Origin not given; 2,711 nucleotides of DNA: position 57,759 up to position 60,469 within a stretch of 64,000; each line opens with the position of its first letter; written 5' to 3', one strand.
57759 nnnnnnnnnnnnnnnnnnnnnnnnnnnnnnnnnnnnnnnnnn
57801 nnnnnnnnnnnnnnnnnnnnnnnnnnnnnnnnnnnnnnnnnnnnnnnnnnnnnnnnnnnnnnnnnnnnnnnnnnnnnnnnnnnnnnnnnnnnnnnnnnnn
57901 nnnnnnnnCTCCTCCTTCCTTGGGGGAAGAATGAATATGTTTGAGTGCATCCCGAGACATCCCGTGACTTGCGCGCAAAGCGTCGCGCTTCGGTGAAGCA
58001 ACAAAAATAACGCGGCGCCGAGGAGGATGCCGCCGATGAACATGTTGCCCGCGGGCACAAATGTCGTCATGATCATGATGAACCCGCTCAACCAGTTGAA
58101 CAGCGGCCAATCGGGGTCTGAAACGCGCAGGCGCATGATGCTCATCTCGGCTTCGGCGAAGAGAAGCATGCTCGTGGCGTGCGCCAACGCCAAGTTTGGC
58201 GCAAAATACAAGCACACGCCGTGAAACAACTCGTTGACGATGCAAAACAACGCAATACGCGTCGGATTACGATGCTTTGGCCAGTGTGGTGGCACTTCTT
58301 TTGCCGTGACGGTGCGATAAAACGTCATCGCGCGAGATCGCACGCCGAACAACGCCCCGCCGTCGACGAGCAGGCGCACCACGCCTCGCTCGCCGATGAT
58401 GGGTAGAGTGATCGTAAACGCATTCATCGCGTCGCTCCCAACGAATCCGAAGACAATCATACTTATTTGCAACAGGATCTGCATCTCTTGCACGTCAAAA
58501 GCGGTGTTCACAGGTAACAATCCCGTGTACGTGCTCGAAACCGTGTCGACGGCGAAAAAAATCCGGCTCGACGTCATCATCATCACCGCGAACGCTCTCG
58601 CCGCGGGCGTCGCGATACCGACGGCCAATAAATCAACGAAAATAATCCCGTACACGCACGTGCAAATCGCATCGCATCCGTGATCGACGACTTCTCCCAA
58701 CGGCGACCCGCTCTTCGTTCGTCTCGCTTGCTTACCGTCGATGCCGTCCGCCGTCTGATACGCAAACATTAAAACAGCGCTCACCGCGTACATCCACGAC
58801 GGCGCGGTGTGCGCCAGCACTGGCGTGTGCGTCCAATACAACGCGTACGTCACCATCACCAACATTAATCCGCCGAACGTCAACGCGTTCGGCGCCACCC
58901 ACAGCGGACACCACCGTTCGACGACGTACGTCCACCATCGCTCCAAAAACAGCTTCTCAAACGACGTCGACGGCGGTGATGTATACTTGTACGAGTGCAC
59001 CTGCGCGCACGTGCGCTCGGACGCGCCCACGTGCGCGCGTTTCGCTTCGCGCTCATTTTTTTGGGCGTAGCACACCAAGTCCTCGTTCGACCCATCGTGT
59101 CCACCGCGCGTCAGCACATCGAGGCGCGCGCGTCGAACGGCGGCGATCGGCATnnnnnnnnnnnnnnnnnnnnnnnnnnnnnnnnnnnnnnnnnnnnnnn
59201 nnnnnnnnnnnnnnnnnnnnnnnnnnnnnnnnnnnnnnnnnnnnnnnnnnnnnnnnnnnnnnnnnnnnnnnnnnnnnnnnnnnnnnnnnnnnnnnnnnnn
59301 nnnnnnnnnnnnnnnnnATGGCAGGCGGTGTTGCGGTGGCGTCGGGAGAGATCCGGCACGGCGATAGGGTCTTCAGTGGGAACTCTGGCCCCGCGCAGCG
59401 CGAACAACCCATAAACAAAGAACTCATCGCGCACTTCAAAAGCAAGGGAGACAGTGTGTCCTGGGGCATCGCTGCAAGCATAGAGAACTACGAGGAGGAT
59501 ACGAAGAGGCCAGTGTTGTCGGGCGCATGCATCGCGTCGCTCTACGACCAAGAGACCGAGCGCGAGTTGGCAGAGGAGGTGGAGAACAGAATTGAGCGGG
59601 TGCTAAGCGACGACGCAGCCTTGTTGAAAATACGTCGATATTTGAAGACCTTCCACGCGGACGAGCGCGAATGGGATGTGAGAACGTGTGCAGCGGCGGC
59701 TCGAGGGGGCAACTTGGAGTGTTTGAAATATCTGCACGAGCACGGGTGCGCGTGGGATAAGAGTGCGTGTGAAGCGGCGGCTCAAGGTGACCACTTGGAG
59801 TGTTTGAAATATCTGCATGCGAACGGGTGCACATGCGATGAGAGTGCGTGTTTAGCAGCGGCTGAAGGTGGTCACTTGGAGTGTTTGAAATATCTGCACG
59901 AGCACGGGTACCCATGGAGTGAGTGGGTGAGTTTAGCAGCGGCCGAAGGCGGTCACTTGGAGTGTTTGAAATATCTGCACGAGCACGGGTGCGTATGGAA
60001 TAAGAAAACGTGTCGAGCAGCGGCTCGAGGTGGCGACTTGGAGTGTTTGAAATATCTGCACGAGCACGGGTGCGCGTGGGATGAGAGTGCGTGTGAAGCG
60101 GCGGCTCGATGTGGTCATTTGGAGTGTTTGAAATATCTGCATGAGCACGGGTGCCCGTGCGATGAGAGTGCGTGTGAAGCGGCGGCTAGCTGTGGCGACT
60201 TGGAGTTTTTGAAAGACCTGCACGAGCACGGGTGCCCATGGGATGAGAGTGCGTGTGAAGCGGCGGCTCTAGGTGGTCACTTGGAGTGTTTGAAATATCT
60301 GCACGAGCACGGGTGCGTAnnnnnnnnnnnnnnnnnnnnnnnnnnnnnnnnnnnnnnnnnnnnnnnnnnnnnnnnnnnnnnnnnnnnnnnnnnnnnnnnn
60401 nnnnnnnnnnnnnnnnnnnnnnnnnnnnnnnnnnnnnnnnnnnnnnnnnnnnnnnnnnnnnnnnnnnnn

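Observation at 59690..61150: Near-identical 81-bp tandem coding repeats (27-aa ankyrin-like units) with duplicated multi-unit blocks, consistent with recent expansion or concerted evolution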

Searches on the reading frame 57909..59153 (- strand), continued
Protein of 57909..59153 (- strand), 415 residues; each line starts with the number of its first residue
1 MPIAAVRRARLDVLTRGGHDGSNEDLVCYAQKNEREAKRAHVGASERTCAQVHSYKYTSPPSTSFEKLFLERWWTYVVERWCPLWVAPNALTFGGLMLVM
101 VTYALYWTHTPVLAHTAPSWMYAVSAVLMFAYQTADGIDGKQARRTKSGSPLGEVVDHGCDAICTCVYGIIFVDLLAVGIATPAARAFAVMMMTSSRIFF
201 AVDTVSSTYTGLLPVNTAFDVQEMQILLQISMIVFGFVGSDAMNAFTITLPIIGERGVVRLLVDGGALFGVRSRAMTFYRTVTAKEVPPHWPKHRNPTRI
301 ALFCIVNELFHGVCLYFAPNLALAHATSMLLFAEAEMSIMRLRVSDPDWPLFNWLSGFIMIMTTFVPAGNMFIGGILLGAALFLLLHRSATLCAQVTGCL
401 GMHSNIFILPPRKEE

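Call 47: find_homologous_proteins(query=window:57909-59153:-, max_evalue=1e-30)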
Query window:57909-59153:- (415 aa): 47 proteins with E <= 1e-30 among 8000 candidates.
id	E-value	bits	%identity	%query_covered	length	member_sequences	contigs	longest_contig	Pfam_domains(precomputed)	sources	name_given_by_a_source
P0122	2.1e-281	951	100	100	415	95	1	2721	PF01066.27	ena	-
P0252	6.7e-224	761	78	100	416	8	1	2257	PF01066.27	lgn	-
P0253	5.7e-216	735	74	100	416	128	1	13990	PF01066.27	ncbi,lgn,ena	-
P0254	2.1e-206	704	70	100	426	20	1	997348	PF01066.27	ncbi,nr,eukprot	ncbi:CDP-alcohol phosphatidyltransferase [Ostreococcus tauri]|nr:CDP-alcohol phosphatidyltransferase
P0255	3.2e-197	673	70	99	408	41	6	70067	PF01066.27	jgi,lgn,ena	-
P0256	8.4e-188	642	67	100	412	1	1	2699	PF01066.27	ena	-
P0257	5.1e-155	535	100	57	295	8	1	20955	PF01066.27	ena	-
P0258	1.1e-151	524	59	100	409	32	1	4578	PF01066.27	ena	-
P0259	7.4e-144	498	57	99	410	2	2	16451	PF01066.27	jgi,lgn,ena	-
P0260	6.4e-130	452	52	98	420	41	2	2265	PF01066.27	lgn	-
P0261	1.5e-126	441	52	98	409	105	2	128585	PF01066.27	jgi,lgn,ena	-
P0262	6.8e-125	435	51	98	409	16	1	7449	PF01066.27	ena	-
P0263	1.7e-124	434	52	98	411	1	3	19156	PF01066.27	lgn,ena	-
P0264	1.4e-123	431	51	98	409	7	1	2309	PF01066.27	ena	-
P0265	1.4e-123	431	50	99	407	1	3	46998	PF01066.27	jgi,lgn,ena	-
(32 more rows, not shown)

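Call 62: search_protein_families(library=pfam, proteins=[P0190, P0193, P0195, P0207, P0212, P0203, P0204, P0215, P0216], max_evalue=0.01)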
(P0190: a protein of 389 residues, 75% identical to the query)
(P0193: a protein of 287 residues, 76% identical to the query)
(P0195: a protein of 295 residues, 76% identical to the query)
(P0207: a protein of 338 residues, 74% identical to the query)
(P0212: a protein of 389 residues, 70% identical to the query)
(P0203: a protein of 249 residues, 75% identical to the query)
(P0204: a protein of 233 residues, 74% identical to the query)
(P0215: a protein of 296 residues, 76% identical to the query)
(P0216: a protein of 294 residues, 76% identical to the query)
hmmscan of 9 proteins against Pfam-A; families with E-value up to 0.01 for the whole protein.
P0190 (389 aa): 1 family
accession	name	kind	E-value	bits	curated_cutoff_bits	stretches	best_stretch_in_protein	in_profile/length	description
PF10394.15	Hat1_N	-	2.2e-23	83.7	22.9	1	153-310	7-157/157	Histone acetyl transferase HAT1 N-terminus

P0193 (287 aa): 1 family
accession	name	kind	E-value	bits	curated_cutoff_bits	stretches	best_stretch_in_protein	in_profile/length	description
PF18263.7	MCM6_C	-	7.8e-16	58.6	23.7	1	109-231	3-107/107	MCM6 C-terminal winged-helix domain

P0195 (295 aa): 1 family
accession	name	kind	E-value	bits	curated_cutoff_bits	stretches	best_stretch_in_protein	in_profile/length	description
PF18263.7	MCM6_C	-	8.4e-16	58.5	23.7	1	109-231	3-107/107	MCM6 C-terminal winged-helix domain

P0207 (338 aa): 1 family
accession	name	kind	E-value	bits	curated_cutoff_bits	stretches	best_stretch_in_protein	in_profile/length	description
PF23191.1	WH_MCM3_C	-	0.00012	22.6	27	1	273-338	7-77/77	MCM3-like, winged helix domain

P0212 (389 aa): 1 family
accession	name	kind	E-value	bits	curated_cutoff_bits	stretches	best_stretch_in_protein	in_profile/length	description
PF14311.12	DUF4379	-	3e-05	24.6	24.5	1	189-233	11-55/56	Probable Treble clef zinc finger domain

P0203 (249 aa): 0 families

P0204 (233 aa): 0 families

P0215 (296 aa): 0 families

P0216 (294 aa): 0 families

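Call 64: find_encoding_contigs(protein=P0190, flank=6000, max_places=3)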
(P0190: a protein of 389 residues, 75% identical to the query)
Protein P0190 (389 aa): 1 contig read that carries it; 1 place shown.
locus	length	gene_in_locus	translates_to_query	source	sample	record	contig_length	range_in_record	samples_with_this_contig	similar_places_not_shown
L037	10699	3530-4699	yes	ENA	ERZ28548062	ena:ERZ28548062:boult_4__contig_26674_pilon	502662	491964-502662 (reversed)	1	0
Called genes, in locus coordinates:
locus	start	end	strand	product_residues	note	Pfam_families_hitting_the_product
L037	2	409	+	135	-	?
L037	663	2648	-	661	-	PF00583:Acetyltransf_1 (weak), PF02338:OTU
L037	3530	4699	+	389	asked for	PF10394:Hat1_N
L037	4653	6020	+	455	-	PF02338:OTU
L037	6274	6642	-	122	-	-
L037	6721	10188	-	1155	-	PF04403:PqiA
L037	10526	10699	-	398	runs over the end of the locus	PF00248:Aldo_ket_red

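Call 65: find_encoding_contigs(protein=P0195, flank=6000, max_places=3)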
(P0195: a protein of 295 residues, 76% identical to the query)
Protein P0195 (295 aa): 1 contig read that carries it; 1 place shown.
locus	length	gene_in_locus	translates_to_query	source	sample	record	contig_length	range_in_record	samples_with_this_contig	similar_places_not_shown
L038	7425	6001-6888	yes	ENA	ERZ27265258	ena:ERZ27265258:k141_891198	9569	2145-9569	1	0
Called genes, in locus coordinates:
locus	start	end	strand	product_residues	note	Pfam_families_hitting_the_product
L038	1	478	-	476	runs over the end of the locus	-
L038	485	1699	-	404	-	-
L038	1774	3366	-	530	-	-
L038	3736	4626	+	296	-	-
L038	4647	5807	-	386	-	PF13884:Peptidase_S74 (faint), PF16808:PKcGMP_CC (weak)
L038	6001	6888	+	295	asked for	PF18263:WHD_MCM6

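Call 72: list_cluster_members(proteins=[P0156, P0163, P0170])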
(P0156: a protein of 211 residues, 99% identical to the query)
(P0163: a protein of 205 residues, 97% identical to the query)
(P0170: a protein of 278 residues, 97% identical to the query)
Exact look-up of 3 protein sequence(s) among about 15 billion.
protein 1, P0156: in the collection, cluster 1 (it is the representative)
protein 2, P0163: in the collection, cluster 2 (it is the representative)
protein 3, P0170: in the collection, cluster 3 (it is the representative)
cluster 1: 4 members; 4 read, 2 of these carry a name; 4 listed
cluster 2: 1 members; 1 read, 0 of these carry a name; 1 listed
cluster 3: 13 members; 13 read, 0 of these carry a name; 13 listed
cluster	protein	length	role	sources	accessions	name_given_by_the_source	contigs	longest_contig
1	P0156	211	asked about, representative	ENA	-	-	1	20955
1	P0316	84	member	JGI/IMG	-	GINS complex subunit 3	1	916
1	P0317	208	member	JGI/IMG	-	GINS complex subunit 3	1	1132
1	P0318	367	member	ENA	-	-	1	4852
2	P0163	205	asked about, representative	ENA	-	-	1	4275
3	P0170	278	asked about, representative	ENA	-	-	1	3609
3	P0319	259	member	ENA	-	-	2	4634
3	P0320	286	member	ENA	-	-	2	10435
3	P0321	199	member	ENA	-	-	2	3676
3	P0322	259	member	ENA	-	-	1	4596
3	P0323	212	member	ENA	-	-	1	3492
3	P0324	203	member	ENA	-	-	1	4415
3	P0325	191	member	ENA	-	-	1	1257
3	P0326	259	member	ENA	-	-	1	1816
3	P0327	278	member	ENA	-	-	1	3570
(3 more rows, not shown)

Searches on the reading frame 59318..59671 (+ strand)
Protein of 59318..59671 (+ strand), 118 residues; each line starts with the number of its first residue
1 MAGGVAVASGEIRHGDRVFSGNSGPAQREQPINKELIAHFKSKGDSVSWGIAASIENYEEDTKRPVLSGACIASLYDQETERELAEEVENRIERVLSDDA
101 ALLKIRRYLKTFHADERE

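Call 26: search_protein_families(library=pfam, proteins=[window:59318-59671:+], max_evalue=1)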
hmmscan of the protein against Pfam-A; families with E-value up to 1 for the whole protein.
seq(118 aa): 0 families

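Call 60: search_protein_representatives(protein=window:59318-59671:+)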
Query: 118 residues. Proteins with E-value up to 0.001 (for the whole library): 24; up to 1e-10: 20; up to 1e-30: 5. The best 24 are listed.
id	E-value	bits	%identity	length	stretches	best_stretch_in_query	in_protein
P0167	1.2e-69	247.7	100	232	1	1-118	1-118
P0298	1.7e-33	131.3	74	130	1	8-97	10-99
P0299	1.7e-32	128.1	71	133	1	7-100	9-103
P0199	3.5e-32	127.1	73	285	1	10-101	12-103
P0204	1.8e-31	124.8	71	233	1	7-97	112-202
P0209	2.7e-30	121.0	70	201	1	9-98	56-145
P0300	3.3e-29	117.5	71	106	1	7-99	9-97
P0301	2.2e-28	114.9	71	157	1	7-90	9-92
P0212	1.4e-25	105.9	73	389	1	8-97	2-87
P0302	1.2e-23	99.7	70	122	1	25-98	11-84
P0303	2.7e-23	98.5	65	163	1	17-98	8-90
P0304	3.8e-21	91.6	71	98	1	7-74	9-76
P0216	5.0e-21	91.2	76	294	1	30-97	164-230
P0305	7.3e-20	87.5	67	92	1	7-72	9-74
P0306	1.1e-17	80.4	67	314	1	34-97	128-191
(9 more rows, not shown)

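Call 62: search_protein_families(library=pfam, proteins=[P0306], max_evalue=0.01)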
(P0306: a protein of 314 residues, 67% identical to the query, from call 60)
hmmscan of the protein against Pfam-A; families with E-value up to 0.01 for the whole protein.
P0306 (314 aa): 5 families
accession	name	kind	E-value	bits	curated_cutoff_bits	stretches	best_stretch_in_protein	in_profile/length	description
PF13637.12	Ank_4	-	1.9e-12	47.5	22.7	2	210-252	4-50/50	Ankyrin repeats (many copies)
PF12796.13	Ank_2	-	6.2e-08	33.5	27.3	1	211-282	4-83/90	Ankyrin repeats (3 copies)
PF13857.12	Ank_5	-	1.3e-05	25.9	27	0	236-259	20-43/56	Ankyrin repeats (many copies)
PF00023.36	Ank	-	7.4e-05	23.3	21.1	0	238-256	8-26/33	Ankyrin repeat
PF13606.12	Ank_3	-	0.0044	17.8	22.3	0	239-258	9-28/30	Ankyrin repeat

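Call 68: find_related_loci(query=window:59318-59671:+, collection=viral_contigs, flank=5000)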
Query window:59318-59671:+ (118 aa) in viral_contigs; peptide patterns used: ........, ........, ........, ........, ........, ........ (x = any residue, [..] = any of these).
8 stretches matched a pattern, but none encodes a relative of the query by tblastn (E <= 1e-3).

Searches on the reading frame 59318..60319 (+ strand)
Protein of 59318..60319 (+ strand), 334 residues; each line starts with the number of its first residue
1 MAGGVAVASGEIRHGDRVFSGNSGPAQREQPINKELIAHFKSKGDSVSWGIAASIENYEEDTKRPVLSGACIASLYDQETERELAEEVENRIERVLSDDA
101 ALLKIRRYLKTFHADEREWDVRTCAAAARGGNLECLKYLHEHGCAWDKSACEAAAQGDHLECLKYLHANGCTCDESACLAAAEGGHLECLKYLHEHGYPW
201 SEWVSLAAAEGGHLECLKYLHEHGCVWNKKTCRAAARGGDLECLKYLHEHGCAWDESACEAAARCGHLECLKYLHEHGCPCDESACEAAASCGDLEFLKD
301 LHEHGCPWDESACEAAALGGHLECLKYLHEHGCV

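Call 51: predict_structure(alignment_id=A1)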
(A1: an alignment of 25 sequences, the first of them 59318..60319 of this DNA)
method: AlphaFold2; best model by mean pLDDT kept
length: 334 residues; sequences in the alignment: 25
mean_pLDDT: 74.7   pTM: 0.57
mean pLDDT of the five models: 74.7, 74.5, 72.9, 72.8, 69.8
residues with pLDDT >= 90: 83; 70-90: 146; 50-70: 35; < 50: 70
segments of 3 or more residues with pLDDT < 50: 1-14, 16-32, 65-79, 92-102, 109-117
pLDDT, mean of each block of 10 residues (from residue 1): 33 41 36 66 74 69 50 42 56 47 50 52 86 88 85 94 93 91 95 90 91 93 88 89 91 83 85 84 81 85 81 87 90 75
secondary structure, 60 per line:
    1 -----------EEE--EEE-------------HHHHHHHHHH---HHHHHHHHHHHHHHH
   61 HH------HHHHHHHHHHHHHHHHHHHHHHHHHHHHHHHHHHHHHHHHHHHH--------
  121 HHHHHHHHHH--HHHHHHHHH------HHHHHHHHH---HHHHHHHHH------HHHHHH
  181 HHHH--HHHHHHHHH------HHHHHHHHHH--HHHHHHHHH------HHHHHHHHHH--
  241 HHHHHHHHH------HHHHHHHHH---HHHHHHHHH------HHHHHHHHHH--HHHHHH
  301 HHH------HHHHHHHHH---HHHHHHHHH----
elements in order: E12-14 E17-19 H33-42 H46-62 H69-112 H121-130 H133-141 H148-156 H160-168 H175-184 H187-195 H202-211 H214-222 H229-238 H241-249 H256-264 H268-276 H283-292 H295-303 H310-318 H322-330

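Call 53: fold_search(model_id=the predicted structure, library=pdb)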
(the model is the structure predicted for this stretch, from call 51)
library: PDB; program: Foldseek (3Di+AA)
matches with E <= 10: 929; with E <= 0.001: 283
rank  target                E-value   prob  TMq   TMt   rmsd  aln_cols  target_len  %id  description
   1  5et0_A                2.1e-08  1.00  0.44  0.45   6.4       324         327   22  Crystal structure of Myo3b-ARB2 in complex with Espin1-AR (released 2016-02-03)
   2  5et1_A                4.2e-08  1.00  0.53  0.53   4.7       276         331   26  Crystal structure of Myo3b-ARB1 in complex with Espin1-AR (released 2016-02-03)
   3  5et0_C                5.5e-08  1.00  0.51  0.52   4.5       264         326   23  Crystal structure of Myo3b-ARB2 in complex with Espin1-AR (released 2016-02-03)
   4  7uzu_A                6.0e-08  1.00  0.49  0.37   4.4       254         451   20  Ankyrin-1 (N-terminal region of membrane binding domain, local refinement from consensus reconstruction; bound to N-te (released 2022-07-20)
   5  5ma9_C                7.2e-08  1.00  0.45  0.50   5.2       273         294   23  GFP-binding DARPin fusion gc_R11 (released 2017-11-08)
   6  5orm                  7.2e-08  1.00  0.30  0.29  11.4       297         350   18  Crystal structure of designed cPPR-Telo1 (released 2018-06-20)
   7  5ma5_A                8.6e-08  1.00  0.44  0.49   5.5       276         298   23  GFP-binding DARPin fusion gc_K11 (released 2017-11-08)
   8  5le9                  8.6e-08  1.00  0.35  0.37  12.6       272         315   22  Crystal structure of DARPin-DARPin rigid fusion, variant DD_Off7_09_3G124 (released 2017-08-02)
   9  5le6_A                1.0e-07  1.00  0.32  0.36  11.6       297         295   19  Crystal structure of DARPin-DARPin rigid fusion, variant DD_D12_09_D12 (released 2017-08-02)
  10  4qfv_A                1.1e-07  1.00  0.29  0.39  11.9       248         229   24  Crystal structure of a unique ankyrin (released 2015-05-06)
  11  5orq_A                1.2e-07  1.00  0.28  0.26  11.5       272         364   19  Crystal structure of designed cPPR-Telo1 in complex with ssDNA (released 2018-06-20)
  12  5y4d                  1.4e-07  1.00  0.50  0.26   4.4       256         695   20  Crystal Structure of AnkB Ankyrin Repeats in Complex with AnkR/AnkB Chimeric Autoinhibition Segment (released 2017-09-13)
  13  8cs9_A                1.5e-07  1.00  0.50  0.23   4.1       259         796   22  Composite reconstruction of Class 1 of the erythrocyte ankyrin-1 complex (released 2022-07-20)
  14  5le8_A                1.5e-07  1.00  0.35  0.37  16.0       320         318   18  Crystal structure of DARPin-DARPin rigid fusion, variant DD_D12_15_D12 (released 2017-08-02)
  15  5ma9_A                1.6e-07  1.00  0.44  0.48   5.3       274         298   22  GFP-binding DARPin fusion gc_R11 (released 2017-11-08)
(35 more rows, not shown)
